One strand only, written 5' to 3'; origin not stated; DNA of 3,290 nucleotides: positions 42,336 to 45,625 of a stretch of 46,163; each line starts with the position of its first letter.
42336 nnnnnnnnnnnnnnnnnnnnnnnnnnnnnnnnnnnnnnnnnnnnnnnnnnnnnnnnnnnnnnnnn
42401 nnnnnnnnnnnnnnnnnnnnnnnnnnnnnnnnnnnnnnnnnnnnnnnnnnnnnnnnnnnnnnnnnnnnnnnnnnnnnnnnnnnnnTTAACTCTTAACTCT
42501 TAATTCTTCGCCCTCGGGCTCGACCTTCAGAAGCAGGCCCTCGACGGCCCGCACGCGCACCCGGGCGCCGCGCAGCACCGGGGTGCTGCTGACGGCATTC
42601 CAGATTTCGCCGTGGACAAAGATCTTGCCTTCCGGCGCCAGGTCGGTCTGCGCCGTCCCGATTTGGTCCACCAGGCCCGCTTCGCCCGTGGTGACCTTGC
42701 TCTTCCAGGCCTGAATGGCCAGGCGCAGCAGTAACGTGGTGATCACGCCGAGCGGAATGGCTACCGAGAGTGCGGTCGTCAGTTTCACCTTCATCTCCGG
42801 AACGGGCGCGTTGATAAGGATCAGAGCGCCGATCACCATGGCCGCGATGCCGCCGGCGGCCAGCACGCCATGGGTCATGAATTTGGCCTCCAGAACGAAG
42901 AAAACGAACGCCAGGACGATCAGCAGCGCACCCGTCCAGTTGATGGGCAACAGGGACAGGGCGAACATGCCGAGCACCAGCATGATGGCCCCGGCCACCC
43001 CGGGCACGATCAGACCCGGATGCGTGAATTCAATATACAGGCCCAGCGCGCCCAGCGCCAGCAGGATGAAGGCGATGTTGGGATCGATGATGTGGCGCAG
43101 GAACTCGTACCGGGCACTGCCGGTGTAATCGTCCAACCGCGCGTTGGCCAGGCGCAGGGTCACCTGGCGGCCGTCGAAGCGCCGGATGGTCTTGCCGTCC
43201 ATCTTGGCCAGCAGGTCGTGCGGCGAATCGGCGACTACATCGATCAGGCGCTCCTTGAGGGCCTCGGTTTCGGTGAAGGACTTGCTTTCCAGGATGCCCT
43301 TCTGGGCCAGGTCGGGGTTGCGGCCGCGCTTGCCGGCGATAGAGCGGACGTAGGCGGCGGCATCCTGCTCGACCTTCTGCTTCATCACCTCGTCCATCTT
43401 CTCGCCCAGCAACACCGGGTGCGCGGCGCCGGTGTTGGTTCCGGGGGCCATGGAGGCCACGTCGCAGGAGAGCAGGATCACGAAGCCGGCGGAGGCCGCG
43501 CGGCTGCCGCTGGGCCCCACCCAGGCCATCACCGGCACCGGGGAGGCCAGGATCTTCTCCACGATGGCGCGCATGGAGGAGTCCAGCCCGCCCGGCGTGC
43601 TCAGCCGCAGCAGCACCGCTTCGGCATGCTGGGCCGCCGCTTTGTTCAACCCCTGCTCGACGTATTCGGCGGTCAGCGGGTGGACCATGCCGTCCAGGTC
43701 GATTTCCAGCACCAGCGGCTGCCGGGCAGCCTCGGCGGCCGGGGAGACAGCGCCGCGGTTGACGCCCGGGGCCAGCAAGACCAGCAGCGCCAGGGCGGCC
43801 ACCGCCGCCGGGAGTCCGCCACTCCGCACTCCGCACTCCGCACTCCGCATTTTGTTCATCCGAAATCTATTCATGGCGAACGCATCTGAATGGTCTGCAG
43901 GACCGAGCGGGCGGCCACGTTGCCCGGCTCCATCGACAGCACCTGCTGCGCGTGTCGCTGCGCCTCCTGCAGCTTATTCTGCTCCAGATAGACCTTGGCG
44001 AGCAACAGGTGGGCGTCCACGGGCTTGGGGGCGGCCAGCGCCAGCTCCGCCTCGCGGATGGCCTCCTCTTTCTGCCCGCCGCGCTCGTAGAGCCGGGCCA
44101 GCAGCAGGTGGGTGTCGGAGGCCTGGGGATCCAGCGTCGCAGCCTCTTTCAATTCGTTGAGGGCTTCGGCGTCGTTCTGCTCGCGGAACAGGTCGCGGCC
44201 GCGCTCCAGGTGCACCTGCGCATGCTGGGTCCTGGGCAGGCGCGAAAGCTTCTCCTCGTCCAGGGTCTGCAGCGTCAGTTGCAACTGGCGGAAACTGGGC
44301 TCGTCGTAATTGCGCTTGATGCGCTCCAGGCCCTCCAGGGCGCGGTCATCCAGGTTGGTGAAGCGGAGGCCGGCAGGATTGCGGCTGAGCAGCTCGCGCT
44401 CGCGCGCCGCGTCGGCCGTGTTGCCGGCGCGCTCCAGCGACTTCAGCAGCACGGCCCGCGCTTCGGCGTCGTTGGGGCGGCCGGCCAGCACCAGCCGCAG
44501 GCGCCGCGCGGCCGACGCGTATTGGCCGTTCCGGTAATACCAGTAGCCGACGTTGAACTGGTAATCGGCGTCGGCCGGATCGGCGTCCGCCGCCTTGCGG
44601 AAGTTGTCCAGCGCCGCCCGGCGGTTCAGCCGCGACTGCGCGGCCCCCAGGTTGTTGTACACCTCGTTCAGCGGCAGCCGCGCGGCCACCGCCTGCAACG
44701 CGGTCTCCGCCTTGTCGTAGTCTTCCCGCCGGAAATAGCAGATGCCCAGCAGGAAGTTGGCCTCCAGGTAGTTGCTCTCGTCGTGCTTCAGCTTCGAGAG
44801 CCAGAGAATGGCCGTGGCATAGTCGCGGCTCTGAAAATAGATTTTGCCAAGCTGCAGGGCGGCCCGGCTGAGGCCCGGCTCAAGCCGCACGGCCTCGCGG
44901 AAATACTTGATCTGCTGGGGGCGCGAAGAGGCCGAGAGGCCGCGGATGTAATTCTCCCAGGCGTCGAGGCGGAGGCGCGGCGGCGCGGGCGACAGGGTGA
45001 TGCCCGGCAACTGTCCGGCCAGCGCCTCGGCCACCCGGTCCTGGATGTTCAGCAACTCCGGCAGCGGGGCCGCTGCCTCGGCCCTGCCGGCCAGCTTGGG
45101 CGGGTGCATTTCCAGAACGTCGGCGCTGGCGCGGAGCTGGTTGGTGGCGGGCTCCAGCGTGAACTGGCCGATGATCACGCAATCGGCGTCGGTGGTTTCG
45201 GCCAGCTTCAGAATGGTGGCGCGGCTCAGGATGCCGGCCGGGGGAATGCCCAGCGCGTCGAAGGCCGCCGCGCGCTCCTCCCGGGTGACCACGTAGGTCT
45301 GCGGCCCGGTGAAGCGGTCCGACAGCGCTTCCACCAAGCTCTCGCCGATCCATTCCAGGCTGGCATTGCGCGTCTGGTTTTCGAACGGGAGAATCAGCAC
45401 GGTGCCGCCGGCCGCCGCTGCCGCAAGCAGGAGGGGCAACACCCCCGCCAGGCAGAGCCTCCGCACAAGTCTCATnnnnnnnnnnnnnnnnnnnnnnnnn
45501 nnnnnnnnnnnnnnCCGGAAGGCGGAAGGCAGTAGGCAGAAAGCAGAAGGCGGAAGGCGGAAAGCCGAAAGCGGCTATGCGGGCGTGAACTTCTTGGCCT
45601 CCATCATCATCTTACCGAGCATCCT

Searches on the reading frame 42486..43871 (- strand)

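Call 82: search_protein_families(library=pfam, proteins=[window:42486-43871:-], max_evalue=0.00001)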
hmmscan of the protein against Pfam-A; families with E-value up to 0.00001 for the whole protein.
window:42486-43871:- (461 aa): 3 families
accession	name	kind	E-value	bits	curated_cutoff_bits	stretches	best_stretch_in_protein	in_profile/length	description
PF24961.1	NfeD_membrane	-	6.3e-24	84.8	26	1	265-382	1-117/119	NfeD integral membrane domain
PF01957.25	NfeD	-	6.2e-15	55.6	29.1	1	399-452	3-57/57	NfeD-like C-terminal, partner-binding domain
PF25145.1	NfeD1b_N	-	8.3e-15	55.3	40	1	54-215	2-157/189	NfeD1b, N-terminal domain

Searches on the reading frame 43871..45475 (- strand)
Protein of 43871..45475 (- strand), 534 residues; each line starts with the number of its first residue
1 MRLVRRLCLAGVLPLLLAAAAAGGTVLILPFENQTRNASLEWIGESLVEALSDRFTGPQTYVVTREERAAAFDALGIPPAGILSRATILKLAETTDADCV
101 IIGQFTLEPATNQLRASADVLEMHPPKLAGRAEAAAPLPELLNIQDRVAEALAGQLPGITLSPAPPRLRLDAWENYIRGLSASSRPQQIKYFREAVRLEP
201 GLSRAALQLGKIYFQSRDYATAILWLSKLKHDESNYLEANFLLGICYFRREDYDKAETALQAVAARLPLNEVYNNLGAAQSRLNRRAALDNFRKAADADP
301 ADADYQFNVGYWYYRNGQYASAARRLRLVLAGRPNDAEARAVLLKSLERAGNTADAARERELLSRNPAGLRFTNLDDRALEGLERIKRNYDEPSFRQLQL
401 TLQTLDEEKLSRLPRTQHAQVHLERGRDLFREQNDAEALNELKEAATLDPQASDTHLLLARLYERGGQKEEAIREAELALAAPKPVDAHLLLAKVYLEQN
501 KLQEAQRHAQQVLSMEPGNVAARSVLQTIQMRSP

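Call 82: search_protein_families(library=pfam, proteins=[window:43871-45475:-], max_evalue=0.00001)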
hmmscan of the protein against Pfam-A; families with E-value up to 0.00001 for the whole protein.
window:43871-45475:- (534 aa): 16 families
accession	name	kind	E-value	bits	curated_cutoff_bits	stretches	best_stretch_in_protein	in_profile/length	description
PF14559.12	TPR_19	-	5.8e-21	75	25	0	436-494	8-67/68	Tetratricopeptide repeat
PF07719.23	TPR_2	-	1.9e-20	71.7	27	0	487-519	2-34/34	Tetratricopeptide repeat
PF13432.12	TPR_16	-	1.8e-19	70.2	32.7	0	423-487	1-64/65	Tetratricopeptide repeat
PF13431.12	TPR_17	-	2.2e-16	59.1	24.4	0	443-473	3-33/34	Tetratricopeptide repeat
PF12895.13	ANAPC3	-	1.5e-14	54.4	27.2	1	194-262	14-81/82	Anaphase-promoting complex, cyclosome, subunit 3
PF13428.12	TPR_14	-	4e-13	49.1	23.5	0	455-494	3-43/44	Tetratricopeptide repeat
PF13181.12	TPR_8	-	1.8e-11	43.7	25.7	0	487-518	2-33/34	Tetratricopeptide repeat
PF13414.12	TPR_11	-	7.9e-11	41.9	26.8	0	426-465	1-40/42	TPR repeat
PF13424.12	TPR_12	-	1.2e-10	41.8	30.1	0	241-299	7-75/77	Tetratricopeptide repeat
PF13174.12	TPR_6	-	5.7e-10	39.6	26.3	0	238-266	1-29/33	Tetratricopeptide repeat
PF00515.34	TPR_1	-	8.9e-10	38.4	27.8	0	487-519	2-34/34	Tetratricopeptide repeat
PF25060.1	ARM_TT21_2nd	-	2.2e-08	34.3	27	0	196-243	215-262/270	Tetratricopeptide repeat protein 21 second ARM domain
PF14561.12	TPR_20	-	2.4e-08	34.6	25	0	287-360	6-82/90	Tetratricopeptide repeat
PF23914.1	TPR_CcmH_CycH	-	4.7e-08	33.5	42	0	189-270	70-154/158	Cytochrome c-type biogenesis protein H TPR domain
PF13176.12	TPR_7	-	7.2e-07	29.2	27.9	0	488-518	1-33/36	Tetratricopeptide repeat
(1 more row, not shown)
